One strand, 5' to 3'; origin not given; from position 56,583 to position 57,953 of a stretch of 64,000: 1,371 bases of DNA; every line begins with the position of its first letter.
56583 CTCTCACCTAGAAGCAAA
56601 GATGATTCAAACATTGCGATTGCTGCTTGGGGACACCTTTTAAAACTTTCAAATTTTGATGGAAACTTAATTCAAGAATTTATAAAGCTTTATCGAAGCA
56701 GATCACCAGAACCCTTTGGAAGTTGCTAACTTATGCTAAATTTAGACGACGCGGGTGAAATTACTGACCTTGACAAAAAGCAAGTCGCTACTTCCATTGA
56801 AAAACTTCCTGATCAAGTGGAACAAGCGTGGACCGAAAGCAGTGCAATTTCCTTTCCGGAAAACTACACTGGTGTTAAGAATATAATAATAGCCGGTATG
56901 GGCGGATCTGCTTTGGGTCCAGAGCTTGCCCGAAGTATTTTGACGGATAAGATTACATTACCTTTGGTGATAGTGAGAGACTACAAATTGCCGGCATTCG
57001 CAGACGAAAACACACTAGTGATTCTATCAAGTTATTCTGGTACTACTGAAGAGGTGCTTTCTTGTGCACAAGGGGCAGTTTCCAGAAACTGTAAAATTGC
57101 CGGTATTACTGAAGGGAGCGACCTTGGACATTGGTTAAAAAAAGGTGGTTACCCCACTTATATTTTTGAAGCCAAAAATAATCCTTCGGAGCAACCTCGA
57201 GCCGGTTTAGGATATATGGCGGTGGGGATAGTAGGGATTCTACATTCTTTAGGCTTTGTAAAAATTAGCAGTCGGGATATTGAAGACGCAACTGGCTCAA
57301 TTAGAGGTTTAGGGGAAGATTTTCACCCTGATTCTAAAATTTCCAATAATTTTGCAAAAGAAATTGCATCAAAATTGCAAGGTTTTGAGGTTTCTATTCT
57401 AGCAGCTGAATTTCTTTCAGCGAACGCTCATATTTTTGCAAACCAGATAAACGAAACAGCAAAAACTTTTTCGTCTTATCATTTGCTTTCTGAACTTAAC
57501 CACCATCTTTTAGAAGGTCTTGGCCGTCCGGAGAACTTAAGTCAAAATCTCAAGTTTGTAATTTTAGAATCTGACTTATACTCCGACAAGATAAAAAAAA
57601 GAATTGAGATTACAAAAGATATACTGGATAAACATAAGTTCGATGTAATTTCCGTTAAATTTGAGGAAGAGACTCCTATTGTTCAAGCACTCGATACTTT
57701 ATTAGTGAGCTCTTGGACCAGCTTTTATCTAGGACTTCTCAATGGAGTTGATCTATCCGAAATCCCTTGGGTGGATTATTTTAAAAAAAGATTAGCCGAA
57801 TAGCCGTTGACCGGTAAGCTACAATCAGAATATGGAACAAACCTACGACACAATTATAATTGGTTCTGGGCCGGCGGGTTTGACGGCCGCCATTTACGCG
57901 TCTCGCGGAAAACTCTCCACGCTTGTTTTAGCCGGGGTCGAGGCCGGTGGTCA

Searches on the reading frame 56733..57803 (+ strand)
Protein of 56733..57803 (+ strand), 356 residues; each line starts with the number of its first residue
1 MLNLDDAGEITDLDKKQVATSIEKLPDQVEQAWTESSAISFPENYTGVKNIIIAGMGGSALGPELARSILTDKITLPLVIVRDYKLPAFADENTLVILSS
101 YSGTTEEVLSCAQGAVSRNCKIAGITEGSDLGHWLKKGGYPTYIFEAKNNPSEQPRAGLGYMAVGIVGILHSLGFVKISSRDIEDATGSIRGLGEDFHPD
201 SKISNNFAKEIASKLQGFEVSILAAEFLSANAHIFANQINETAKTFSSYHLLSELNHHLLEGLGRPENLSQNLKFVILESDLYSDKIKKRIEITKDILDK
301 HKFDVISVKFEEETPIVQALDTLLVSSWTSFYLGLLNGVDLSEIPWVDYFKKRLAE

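Call 73: find_encoding_contigs(protein=window:56733-57803:+, flank=10000, max_places=1)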
Protein window:56733-57803:+ (356 aa): 2 contigs read that carry it; 1 place shown.
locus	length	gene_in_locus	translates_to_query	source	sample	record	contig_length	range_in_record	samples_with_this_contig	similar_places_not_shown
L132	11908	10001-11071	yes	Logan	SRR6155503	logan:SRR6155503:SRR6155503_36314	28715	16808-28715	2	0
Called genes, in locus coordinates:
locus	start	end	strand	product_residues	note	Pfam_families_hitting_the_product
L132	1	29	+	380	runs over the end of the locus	-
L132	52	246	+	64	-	-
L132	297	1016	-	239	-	PF08713:DNA_alkylation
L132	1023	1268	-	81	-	PF14026:SCO4226-like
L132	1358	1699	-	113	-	PF04993:TfoX_N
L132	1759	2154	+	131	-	PF01641:SelR, PF24046:At4g08330 (faint)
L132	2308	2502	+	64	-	-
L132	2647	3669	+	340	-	PF00044:Gp_dh_N, PF02800:Gp_dh_C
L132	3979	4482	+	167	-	PF02502:LacAB_rpiB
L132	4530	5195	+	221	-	PF00834:Ribul_P_3_epim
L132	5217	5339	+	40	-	-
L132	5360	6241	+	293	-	PF13292:DXP_synthase_N, PF00456:Transketolase_N, PF00676:E1_dh (weak)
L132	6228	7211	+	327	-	PF02779:Transket_pyr, PF02780:Transketolase_C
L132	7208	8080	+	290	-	PF01116:F_bP_aldolase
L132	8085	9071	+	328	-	PF00294:PfkB, PF08543:Phos_pyr_kin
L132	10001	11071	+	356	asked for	PF10432:bact-PGI_C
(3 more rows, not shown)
